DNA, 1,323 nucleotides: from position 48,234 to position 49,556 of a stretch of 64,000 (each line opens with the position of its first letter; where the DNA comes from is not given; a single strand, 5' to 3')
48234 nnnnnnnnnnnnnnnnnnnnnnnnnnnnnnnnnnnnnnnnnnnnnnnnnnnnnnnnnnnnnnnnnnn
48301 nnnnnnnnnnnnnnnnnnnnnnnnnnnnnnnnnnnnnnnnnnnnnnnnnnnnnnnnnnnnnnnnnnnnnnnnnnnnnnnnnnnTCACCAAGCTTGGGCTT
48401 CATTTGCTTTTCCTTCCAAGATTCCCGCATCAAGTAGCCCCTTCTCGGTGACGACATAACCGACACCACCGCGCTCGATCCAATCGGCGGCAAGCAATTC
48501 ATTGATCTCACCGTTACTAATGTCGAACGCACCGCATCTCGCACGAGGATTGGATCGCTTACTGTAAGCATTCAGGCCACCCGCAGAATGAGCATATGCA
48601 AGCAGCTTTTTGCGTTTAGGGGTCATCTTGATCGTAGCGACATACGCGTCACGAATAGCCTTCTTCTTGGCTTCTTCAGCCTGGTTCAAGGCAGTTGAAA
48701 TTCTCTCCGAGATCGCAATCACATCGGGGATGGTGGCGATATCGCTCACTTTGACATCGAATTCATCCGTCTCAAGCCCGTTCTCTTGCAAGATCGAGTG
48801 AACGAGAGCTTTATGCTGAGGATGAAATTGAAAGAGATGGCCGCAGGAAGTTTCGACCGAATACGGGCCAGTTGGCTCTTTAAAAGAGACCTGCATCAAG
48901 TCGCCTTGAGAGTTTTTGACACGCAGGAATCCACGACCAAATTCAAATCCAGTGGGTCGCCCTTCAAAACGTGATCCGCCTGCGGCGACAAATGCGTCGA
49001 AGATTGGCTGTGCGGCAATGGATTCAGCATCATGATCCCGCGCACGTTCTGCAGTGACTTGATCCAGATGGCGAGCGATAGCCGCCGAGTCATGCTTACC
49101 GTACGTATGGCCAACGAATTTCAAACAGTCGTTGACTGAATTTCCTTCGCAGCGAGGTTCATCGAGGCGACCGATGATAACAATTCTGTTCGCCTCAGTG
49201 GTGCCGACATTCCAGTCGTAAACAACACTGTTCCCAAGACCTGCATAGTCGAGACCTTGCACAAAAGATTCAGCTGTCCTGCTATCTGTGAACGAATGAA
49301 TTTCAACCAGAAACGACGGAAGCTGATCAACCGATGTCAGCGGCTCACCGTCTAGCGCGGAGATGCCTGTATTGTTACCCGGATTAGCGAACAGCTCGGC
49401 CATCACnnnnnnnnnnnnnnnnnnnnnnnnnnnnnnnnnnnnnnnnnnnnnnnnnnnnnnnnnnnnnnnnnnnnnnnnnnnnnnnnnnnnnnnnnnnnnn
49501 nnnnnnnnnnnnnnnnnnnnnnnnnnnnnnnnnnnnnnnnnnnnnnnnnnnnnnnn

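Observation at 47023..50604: Six-gene ORFan operon led by a PPP phosphatase, with a ParB/Srx-like DGHHR protein and a 68-aa micro-ORF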

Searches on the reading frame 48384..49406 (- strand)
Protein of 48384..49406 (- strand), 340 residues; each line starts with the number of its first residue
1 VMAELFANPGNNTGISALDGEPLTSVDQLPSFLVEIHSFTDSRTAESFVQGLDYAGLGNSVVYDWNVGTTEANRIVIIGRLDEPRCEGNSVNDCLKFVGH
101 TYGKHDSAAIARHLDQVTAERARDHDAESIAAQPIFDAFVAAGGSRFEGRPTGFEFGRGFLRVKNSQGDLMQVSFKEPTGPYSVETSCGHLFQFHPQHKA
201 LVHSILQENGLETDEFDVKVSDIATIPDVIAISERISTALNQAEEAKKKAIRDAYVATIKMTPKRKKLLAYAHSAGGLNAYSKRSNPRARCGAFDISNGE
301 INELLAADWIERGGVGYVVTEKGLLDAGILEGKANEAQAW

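Call 6: search_protein_families(library=pfam, proteins=[window:48384-49406:-], max_evalue=0.1)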
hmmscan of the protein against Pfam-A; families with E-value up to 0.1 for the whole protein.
window:48384-49406:- (340 aa): 1 family
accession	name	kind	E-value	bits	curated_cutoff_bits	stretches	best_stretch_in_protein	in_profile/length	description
PF03589.19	Antiterm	-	0.037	14.6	26.7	1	85-140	22-76/87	Antitermination protein Q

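Call 7: search_protein_families(library=phrogs, proteins=[window:48384-49406:-], max_evalue=0.1)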
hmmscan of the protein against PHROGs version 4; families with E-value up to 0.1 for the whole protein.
window:48384-49406:- (340 aa): 0 families

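Call 11: search_dna_similar(query=window:48384-49406:-, collection=phages, mode=protein, max_evalue=0.01, max_rows=20)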
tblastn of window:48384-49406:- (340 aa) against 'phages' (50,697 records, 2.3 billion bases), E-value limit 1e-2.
No match.

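Call 13: find_encoding_contigs(protein=window:48384-49406:-, flank=10000, max_places=6)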
Protein window:48384-49406:- (340 aa): no gene with exactly this product is on record in the collection.
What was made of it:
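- Tried and rejected: The exact-sequence look-up of the GTG-start 340-aa form of p340 found nothing (call 13).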

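Call 41: find_homologous_proteins(query=window:48387-49403:-, max_evalue=0.01)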
Query window:48387-49403:- (339 aa): 5 proteins with E <= 0.01 among 2584 candidates.
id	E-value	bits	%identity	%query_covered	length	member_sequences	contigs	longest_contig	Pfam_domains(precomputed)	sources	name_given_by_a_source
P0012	6.0e-225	764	100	100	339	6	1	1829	-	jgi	jgi:Fe2+ or Zn2+ uptake regulation protein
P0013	9.7e-195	664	89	98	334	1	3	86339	-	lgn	-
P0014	3.4e-192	656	88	97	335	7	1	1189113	-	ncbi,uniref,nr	ncbi:hypothetical protein [Mesorhizobium sp. SP-1A]|uniref:hypothetical protein n=1 Tax=Mesorhizobiu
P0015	6.4e-180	616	83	98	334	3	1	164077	-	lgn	-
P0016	1.3e-121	424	62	96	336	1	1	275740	-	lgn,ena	-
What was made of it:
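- Tried and rejected: The ATG-start 339-aa form matched a 100%-identical JGI protein, but only on a 1.8-kb contig (call 41).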

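Call 43: find_encoding_contigs(protein=P0014, flank=10000, max_places=2)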
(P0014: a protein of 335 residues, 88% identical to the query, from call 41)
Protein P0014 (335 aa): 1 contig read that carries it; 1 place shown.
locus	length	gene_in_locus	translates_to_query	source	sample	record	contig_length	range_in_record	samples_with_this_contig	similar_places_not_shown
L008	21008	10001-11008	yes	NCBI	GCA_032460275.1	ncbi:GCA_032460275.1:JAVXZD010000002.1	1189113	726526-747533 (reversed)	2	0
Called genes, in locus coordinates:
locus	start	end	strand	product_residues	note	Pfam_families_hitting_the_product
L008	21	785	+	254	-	-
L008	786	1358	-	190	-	-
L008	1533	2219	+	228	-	-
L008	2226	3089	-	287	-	PF08843:AbiEii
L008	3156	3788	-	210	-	-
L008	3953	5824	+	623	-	-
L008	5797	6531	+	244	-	-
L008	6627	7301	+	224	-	-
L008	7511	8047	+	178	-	-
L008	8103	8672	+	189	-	-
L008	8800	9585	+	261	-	PF00149:Metallophos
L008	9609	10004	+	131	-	-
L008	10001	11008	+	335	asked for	-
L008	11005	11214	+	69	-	-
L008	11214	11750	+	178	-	-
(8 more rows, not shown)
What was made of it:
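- The closest named relative is on a 1.19-Mb contig labelled Mesorhizobium sp. SP-1A (calls 41, 43).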

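Call 44: find_encoding_contigs(protein=P0016, flank=10000, max_places=2)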
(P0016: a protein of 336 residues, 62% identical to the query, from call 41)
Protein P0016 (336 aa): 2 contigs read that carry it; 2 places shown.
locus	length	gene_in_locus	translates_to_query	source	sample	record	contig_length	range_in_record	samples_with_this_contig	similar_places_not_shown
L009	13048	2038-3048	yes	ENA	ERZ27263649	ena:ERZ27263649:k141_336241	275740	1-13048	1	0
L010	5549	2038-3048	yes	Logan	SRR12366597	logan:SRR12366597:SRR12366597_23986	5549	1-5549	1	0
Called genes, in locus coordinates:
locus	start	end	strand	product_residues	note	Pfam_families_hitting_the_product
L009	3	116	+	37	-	?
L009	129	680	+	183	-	-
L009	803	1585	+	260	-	PF00149:Metallophos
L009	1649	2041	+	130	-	-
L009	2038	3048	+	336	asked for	-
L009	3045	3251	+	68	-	-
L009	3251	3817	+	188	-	-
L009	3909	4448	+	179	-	-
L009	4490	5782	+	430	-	PF02403:Seryl_tRNA_N, PF00587:tRNA-synt_2b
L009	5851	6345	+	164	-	-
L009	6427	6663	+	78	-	-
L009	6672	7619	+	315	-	PF00149:Metallophos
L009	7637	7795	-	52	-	-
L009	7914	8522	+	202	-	-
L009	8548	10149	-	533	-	-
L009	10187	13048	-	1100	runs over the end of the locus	PF00580:UvrD-helicase, PF13245:AAA_19, PF13361:UvrD_C, PF13538:UvrD_C_2 (faint)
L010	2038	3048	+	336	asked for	-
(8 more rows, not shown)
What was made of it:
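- The four-gene coupling p133-p340-p68-DGHHR (4-, 4- and 1-nt overlaps) is preserved down to 61% p340 identity in L009 (call 44). The order is conserved in the lineage down to 61% p340 identity (call 44).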

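Call 52: search_solved_structures(query=A4, max_evalue=10, show_alignments=2)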
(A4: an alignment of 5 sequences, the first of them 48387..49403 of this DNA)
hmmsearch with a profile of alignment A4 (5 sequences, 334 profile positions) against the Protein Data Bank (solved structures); distinct sequences matched with E-value up to 10: 1.
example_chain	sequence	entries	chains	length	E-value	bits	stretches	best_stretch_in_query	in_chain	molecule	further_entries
3b7y_A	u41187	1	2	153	2.7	10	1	187-217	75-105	E3 ubiquitin-protein ligase NEDD4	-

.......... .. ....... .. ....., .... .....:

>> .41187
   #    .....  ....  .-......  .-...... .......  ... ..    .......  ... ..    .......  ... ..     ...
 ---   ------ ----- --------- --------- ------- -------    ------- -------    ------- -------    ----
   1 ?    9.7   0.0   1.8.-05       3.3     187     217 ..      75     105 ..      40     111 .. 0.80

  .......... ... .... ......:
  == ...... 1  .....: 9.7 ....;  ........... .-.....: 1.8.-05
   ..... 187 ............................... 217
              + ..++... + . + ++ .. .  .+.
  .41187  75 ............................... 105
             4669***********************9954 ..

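Call 58: predict_structure(alignment_id=A4)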
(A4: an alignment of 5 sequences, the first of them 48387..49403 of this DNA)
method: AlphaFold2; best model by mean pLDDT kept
length: 339 residues; sequences in the alignment: 5
mean_pLDDT: 54.3   pTM: 0.42
mean pLDDT of the five models: 54.3, 51.7, 50.5, 50.3, 46.5
residues with pLDDT >= 90: 0; 70-90: 79; 50-70: 101; < 50: 159
segments of 3 or more residues with pLDDT < 50: 1-110, 147-150, 254-258, 307-339
pLDDT, mean of each block of 10 residues (from residue 1): 32 34 42 44 44 33 36 42 37 31 37 55 68 71 54 61 61 76 79 69 86 82 84 85 77 48 58 54 54 58 54 34 35 28
secondary structure, 60 per line:
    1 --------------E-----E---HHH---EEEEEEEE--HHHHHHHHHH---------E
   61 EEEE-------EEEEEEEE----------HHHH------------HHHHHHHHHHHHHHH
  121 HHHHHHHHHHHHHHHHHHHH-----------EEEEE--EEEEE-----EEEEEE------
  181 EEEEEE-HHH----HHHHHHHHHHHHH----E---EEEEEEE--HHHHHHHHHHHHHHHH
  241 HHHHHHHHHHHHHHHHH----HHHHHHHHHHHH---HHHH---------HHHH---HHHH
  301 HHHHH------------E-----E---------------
elements in order: E31-38 H41-50 E60-64 E72-79 H90-93 H106-140 E152-156 E159-163 E169-174 E181-186 H195-207 E216-222 H225-257 H262-273 H277-280 H290-293 H297-305
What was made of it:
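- On YbjN / T3SS-chaperone-like fold (p340 middle domain): However, the model's mean pLDDT is 54, with only residues ~170-250 at 69-86 (call 58).
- The p340 domain call rests on a model with mean pLDDT 54 (call 58).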

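Call 62: search_protein_representatives(alignment_id=A4)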
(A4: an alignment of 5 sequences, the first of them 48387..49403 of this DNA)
Query: 5 sequences, 334 profile positions. Proteins with E-value up to 0.001 (for the whole library): 42; up to 1e-10: 33; up to 1e-30: 15. The best 42 are listed.
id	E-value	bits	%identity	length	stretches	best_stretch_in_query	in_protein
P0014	2.3e-210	713.7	-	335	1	2-334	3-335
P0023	2.9e-53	197.3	-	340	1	3-326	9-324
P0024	3.9e-53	196.9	-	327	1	2-328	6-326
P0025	2.9e-48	180.9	-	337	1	3-324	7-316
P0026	1.1e-41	159.2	-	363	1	8-328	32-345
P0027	5.2e-41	157.0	-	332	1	3-329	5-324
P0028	1.1e-40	156.0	-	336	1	3-329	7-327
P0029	1.2e-39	152.6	-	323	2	4-142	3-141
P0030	1.6e-38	148.9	-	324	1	2-323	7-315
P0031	1.1e-37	146.1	-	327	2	3-154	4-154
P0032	6.5e-35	137.0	-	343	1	9-329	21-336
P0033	1.5e-34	135.8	-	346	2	6-148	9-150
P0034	4.2e-34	134.4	-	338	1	3-332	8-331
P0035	1.8e-33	132.3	-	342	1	3-328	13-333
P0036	5.7e-33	130.6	-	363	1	6-328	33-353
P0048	1.5e-12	63.5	-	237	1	124-332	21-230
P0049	5.1e-12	61.8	-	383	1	5-148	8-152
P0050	8.7e-12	61.0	-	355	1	8-150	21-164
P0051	1.3e-11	60.4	-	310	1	21-148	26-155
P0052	2.2e-11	59.6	-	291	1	21-148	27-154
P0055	3.2e-09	52.5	-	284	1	11-144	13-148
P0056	9.4e-09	51.0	-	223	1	3-152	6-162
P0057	3.4e-08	49.2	-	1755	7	9-65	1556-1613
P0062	1.7e-04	37.0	-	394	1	3-138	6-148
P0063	3.8e-04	35.9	-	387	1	18-156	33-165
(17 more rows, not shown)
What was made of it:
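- Checked: 'ORFan' is wrong for the 340-aa protein, which has 42 remote homologues (call 62).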

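Call 64: find_encoding_contigs(protein=P0023, flank=8000, max_places=2)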
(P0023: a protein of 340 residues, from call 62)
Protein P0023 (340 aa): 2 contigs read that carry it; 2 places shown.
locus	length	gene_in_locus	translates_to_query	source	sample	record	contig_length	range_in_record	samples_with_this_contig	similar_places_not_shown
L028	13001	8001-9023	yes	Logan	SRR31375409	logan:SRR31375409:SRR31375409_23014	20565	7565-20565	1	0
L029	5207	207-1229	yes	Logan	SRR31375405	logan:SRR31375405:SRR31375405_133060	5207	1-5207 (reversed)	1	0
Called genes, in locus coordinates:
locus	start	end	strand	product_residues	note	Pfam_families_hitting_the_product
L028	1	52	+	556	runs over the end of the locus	-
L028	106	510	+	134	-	-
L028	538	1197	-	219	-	-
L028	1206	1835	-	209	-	PF21992:DUF6927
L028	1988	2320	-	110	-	-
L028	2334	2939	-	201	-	-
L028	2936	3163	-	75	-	-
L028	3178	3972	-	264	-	-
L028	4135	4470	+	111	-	-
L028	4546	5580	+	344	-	PF14520:HHH_5 (weak), PF02481:DNA_processg_A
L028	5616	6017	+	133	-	-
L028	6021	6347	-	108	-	PF13223:DUF4031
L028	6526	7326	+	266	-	PF00149:Metallophos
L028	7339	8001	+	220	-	-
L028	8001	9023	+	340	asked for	-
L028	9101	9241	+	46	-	-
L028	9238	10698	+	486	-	-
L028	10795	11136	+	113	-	-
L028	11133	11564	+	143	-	-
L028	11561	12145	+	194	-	-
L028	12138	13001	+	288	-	?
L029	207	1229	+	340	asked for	-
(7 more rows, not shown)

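Call 68: list_cluster_members(proteins=[P0024, P0025, P0026, P0027, P0028, P0029, P0030, P0031, P0032, P0033])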
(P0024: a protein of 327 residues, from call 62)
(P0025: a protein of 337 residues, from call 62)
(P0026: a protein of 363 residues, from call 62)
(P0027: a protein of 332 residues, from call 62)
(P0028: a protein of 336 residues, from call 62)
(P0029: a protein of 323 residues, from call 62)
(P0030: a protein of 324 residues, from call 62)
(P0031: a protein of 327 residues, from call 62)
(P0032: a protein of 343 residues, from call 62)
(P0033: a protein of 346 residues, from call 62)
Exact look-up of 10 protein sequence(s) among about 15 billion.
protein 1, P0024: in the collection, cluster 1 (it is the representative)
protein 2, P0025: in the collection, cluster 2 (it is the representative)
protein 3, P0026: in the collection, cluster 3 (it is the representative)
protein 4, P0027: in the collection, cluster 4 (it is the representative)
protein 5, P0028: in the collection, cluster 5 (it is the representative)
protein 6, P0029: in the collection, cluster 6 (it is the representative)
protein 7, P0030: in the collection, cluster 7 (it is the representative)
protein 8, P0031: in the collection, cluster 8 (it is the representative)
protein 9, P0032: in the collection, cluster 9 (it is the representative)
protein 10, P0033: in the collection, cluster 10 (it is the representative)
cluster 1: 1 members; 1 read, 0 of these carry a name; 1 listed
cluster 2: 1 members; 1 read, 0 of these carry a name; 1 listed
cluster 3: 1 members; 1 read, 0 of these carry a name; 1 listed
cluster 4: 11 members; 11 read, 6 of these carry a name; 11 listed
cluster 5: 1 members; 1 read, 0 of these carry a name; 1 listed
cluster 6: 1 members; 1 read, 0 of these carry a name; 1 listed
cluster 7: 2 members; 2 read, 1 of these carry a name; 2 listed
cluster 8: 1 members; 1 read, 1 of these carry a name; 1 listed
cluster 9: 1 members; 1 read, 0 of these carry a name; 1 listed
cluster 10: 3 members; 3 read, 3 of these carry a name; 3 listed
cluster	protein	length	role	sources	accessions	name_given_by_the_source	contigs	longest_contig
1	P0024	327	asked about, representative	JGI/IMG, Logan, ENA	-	-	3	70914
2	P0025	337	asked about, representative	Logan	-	-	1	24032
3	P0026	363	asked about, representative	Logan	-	-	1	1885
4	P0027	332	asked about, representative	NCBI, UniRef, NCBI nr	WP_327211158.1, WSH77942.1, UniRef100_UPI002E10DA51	hypothetical protein [Rhizobium leguminosarum] | hypothetical protein n=1 Tax=Rhizobium leguminosarum TaxID=384 RepID=UPI002E10DA51 | hypothetical protein U8Q02_38710 [Rhizobium leguminosarum]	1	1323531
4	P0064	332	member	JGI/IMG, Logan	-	hypothetical protein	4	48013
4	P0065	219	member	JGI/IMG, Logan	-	hypothetical protein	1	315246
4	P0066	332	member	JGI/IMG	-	hypothetical protein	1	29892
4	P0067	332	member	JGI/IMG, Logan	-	hypothetical protein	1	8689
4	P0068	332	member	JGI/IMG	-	hypothetical protein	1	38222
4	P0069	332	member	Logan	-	-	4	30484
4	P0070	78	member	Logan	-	-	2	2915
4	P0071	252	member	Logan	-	-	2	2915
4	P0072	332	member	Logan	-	-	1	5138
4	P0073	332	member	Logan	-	-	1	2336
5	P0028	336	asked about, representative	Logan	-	-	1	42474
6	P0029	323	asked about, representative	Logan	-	-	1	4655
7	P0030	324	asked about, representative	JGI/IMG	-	hypothetical protein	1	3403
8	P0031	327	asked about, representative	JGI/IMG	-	hypothetical protein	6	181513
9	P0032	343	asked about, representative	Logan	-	-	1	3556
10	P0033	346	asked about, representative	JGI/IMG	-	hypothetical protein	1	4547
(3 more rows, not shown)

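Call 69: find_encoding_contigs(protein=P0027, flank=10000, max_places=1)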
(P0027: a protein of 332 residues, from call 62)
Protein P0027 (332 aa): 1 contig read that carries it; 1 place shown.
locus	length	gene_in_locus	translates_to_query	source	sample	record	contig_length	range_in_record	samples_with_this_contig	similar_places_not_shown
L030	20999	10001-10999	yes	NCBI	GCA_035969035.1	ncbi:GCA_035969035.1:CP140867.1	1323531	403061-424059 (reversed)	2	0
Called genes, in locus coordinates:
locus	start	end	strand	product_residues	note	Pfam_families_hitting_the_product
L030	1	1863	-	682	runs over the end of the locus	-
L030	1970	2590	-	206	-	-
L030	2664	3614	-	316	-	-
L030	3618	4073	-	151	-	-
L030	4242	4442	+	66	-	-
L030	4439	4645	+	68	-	-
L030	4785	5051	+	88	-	-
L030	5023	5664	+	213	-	PF02661:Fic (weak)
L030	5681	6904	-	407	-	PF00709:Adenylsucc_synt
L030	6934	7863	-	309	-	-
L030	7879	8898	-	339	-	PF00226:DnaJ (weak)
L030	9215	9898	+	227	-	PF19368:WHD_AraR, PF21906:WHD_NrtR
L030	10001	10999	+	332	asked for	-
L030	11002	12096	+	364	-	PF19911:DUF6384 (weak)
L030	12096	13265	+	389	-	-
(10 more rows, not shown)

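Call 70: find_encoding_contigs(protein=P0024, flank=10000, max_places=1)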
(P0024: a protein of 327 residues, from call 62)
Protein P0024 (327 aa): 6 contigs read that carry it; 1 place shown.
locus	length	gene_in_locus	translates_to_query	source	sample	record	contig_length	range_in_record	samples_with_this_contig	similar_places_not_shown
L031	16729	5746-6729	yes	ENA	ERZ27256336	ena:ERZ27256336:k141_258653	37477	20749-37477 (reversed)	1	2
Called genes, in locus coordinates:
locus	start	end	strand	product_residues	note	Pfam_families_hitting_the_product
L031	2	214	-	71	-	?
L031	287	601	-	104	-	-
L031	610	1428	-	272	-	-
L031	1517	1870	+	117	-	-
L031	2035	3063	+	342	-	PF14520:HHH_5 (faint), PF02481:DNA_processg_A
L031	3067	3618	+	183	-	-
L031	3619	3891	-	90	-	PF13223:DUF4031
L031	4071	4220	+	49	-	-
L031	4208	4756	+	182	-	-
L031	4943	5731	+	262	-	PF00149:Metallophos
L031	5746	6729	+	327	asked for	-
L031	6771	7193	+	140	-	-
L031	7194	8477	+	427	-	PF02403:Seryl_tRNA_N, PF00587:tRNA-synt_2b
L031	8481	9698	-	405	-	PF02384:N6_Mtase, PF05175:MTS (weak)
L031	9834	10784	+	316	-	PF00149:Metallophos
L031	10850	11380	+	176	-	-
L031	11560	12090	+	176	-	PF20066:Glyoxalase_8 (faint)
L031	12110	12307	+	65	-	-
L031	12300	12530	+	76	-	PF26092:T4_Y16D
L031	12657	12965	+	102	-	-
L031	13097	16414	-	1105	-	PF00580:UvrD-helicase, PF13245:AAA_19 (weak), PF12705:PDDEXK_1 (faint), PF13361:UvrD_C, PF13538:UvrD_C_2 (faint)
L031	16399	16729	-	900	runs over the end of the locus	PF12705:PDDEXK_1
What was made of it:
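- PPase2 order is conserved in L031 (call 70).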

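Call 71: find_encoding_contigs(protein=P0031, flank=10000, max_places=1)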
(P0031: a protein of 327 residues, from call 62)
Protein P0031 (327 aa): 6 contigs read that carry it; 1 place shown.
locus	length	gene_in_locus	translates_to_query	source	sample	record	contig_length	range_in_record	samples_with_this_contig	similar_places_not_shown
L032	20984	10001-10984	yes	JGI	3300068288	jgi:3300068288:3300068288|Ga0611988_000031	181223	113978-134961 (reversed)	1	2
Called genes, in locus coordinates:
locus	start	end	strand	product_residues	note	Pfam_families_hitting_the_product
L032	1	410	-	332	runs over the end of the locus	-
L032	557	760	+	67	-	-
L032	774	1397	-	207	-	PF00265:TK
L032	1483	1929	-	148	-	-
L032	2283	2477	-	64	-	-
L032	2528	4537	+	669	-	-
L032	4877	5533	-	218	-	-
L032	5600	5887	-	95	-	-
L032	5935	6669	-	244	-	-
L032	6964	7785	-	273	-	-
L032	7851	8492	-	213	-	-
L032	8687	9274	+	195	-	PF00072:Response_reg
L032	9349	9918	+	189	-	-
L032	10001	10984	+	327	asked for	-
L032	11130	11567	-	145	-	-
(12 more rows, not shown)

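Call 73: search_dna_similar(query=window:48387-49403:-, collection=plasmids, mode=protein, max_evalue=0.001, max_rows=20)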
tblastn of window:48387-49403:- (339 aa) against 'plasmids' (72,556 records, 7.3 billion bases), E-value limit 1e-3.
Records with a match: 3; places in all: 3; records where one place covers at least 80% of the query: 3.
Best place of each record, by identity: <60% 3.
By first word of the organism name: Rhizobium 1; Bosea 1; Methylorubrum 1.
By predicted mobility (MOB-suite, as given by PLSDB): non-mobilizable 3.
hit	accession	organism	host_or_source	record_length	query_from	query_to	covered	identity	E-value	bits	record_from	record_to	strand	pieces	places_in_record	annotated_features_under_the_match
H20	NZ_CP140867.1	Rhizobium leguminosarum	Trifolium pratense,whole organism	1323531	2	329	97%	32.3%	5e-39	154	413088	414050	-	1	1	record has no annotation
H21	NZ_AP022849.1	Bosea sp. ANAM02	Callyspongia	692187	4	328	96%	26.3%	1e-23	108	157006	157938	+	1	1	hypothetical protein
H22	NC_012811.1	Methylorubrum extorquens AM1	-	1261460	1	328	97%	24.9%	6e-14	81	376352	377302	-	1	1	none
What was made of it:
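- Megaplasmid identity: p340 hits R. leguminosarum CP140867.1 (1.32 Mb), Bosea pANAM02 (692 kb) and the M. extorquens AM1 megaplasmid (1.26 Mb) (call 73).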
